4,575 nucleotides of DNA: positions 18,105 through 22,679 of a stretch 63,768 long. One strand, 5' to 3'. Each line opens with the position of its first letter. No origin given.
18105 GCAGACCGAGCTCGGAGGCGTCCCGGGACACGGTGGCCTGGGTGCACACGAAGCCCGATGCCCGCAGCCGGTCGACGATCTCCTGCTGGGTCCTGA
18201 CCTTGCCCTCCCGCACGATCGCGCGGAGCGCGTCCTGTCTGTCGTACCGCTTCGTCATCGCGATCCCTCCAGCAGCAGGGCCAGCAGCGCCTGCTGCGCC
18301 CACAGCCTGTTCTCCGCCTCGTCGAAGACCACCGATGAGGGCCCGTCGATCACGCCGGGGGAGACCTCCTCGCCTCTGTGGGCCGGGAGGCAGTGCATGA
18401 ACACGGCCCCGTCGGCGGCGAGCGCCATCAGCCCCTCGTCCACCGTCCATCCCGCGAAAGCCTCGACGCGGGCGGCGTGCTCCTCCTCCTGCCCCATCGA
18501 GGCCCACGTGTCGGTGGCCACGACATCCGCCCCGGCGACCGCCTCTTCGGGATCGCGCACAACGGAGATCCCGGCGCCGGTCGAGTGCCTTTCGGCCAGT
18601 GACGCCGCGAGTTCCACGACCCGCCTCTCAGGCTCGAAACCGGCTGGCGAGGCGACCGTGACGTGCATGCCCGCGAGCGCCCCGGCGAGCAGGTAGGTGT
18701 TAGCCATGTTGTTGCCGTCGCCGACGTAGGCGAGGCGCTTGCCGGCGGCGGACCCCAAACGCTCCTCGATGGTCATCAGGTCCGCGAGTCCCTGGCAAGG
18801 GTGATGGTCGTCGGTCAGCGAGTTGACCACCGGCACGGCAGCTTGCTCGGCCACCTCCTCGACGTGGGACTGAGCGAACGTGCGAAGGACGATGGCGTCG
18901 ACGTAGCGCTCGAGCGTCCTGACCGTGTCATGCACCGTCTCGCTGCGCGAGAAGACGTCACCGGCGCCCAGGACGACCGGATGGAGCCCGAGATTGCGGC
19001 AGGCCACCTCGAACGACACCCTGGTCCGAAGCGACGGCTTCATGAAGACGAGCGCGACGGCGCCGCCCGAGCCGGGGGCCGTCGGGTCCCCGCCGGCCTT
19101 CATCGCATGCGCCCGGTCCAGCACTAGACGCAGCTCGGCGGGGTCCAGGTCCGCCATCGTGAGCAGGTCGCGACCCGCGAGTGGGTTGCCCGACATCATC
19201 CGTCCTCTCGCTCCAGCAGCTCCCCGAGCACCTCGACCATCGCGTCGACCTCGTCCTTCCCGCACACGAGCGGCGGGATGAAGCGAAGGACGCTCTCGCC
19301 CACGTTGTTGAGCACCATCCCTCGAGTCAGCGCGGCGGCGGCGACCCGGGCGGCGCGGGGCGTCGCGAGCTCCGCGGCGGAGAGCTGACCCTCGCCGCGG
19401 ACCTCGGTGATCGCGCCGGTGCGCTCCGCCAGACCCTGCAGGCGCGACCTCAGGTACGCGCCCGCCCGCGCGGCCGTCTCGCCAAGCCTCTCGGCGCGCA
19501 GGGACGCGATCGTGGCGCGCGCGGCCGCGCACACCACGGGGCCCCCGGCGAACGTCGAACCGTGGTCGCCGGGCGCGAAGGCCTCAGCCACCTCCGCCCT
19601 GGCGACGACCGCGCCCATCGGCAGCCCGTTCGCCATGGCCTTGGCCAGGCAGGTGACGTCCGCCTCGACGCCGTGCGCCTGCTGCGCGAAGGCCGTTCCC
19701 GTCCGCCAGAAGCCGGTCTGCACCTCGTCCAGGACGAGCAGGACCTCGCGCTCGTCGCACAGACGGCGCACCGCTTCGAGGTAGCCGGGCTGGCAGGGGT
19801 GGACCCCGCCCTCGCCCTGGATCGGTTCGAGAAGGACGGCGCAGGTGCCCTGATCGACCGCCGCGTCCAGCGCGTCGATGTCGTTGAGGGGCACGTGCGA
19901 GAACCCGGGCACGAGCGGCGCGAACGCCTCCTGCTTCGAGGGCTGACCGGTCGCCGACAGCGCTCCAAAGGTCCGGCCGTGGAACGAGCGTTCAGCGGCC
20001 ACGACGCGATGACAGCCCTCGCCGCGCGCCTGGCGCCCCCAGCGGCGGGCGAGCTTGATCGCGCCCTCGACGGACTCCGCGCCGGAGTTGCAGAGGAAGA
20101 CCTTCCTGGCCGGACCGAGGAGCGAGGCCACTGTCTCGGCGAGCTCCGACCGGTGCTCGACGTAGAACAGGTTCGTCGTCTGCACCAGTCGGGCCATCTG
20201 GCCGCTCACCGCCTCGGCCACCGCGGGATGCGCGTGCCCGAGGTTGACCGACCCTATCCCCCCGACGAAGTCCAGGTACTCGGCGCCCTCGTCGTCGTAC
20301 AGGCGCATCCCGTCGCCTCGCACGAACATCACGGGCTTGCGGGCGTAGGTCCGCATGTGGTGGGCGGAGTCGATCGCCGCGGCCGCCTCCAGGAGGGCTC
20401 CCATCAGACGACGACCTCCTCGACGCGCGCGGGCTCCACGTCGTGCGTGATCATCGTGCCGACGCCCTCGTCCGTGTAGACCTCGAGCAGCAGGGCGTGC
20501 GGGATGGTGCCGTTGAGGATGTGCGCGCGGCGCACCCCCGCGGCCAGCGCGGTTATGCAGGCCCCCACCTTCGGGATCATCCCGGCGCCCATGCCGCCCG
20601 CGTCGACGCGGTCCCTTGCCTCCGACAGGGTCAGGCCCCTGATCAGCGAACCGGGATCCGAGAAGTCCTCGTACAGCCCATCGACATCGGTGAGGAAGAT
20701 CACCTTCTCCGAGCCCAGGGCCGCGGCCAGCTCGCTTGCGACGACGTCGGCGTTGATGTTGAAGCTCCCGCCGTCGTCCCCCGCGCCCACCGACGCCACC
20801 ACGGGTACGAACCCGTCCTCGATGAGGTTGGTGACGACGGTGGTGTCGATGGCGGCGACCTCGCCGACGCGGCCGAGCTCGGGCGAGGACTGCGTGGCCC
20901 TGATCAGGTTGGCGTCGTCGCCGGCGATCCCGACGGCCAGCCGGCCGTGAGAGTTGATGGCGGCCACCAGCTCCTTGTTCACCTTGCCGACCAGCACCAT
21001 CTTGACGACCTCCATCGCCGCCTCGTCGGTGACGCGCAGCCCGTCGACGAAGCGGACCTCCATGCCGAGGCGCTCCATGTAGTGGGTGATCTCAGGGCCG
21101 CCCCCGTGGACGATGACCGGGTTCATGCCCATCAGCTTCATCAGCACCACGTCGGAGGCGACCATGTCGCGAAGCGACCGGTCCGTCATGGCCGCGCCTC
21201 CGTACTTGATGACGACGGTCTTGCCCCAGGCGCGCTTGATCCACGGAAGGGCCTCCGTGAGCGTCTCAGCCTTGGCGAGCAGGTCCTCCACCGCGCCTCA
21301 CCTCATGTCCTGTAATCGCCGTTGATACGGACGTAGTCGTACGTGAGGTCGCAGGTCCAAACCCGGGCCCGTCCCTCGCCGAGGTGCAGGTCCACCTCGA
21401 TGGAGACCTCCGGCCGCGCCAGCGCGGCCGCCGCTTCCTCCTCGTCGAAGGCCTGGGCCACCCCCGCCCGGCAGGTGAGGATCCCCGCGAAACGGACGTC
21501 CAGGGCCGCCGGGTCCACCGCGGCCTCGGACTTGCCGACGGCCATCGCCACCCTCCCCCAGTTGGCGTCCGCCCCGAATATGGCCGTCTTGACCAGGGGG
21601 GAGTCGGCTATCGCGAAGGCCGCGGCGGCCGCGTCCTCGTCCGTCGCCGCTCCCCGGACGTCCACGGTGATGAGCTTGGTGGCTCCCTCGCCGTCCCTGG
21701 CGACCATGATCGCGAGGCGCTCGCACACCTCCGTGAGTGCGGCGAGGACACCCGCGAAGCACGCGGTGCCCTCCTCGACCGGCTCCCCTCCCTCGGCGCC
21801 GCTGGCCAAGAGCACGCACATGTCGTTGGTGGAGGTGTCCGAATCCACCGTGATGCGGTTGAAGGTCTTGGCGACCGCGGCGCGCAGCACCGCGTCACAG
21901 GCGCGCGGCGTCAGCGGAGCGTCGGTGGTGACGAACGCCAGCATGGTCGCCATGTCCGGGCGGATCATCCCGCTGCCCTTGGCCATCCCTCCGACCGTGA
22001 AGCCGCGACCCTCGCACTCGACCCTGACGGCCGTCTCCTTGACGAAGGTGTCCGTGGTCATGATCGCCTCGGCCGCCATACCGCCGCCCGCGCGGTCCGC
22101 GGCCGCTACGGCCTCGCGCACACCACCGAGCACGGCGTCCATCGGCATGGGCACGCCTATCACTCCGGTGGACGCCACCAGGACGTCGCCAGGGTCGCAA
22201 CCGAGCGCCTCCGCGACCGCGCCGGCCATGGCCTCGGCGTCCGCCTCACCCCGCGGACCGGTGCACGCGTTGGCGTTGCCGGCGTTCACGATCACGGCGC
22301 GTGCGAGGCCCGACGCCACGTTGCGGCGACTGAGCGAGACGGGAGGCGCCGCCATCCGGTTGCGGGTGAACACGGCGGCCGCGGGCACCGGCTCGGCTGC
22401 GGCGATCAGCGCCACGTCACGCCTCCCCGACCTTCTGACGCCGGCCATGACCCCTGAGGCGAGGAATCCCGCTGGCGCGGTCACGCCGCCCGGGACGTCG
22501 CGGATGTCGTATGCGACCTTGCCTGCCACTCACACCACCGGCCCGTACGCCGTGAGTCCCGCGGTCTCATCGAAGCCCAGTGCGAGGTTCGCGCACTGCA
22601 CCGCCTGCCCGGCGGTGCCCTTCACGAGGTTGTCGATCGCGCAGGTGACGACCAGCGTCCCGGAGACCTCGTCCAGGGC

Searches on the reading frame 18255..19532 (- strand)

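Call 11: search_protein_families(library=pfam, proteins=[window:18255-19532:-], max_evalue=0.001)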
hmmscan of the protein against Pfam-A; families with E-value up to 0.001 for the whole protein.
window:18255-19532:- (425 aa): 2 families
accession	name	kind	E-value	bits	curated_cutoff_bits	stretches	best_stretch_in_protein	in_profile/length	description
PF00185.30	OTCace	-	3.9e-52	176.9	29.4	1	264-420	2-157/157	Aspartate/ornithine carbamoyltransferase, Asp/Orn binding domain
PF02729.26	OTCace_N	-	4.9e-43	147.2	29.9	1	121-257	1-148/148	Aspartate/ornithine carbamoyltransferase, carbamoyl-P binding domain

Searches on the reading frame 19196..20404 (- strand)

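Call 11: search_protein_families(library=pfam, proteins=[window:19196-20404:-], max_evalue=0.001)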
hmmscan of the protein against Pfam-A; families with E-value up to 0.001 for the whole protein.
window:19196-20404:- (402 aa): 2 families
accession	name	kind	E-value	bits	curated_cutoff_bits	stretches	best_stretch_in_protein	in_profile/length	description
PF00202.27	Aminotran_3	-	1.4e-111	373.5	30.5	1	23-394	9-400/403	Aminotransferase class-III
PF00155.27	Aminotran_1_2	-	8e-05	22.4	19.7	1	174-320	128-285/361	Aminotransferase class I and II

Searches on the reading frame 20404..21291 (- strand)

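Call 11: search_protein_families(library=pfam, proteins=[window:20404-21291:-], max_evalue=0.001)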
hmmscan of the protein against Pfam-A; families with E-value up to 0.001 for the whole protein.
window:20404-21291:- (295 aa): 1 family
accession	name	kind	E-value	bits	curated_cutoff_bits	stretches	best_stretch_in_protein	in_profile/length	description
PF00696.33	AA_kinase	-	3.6e-48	164.8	24.9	1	24-260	1-234/234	Amino acid kinase family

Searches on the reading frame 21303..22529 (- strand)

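Call 11: search_protein_families(library=pfam, proteins=[window:21303-22529:-], max_evalue=0.001)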
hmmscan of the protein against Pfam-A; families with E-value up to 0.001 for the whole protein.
window:21303-22529:- (408 aa): 1 family
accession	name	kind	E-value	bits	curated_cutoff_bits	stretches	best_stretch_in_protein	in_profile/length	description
PF01960.23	ArgJ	-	2.4e-148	494.3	32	1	24-408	2-377/377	ArgJ family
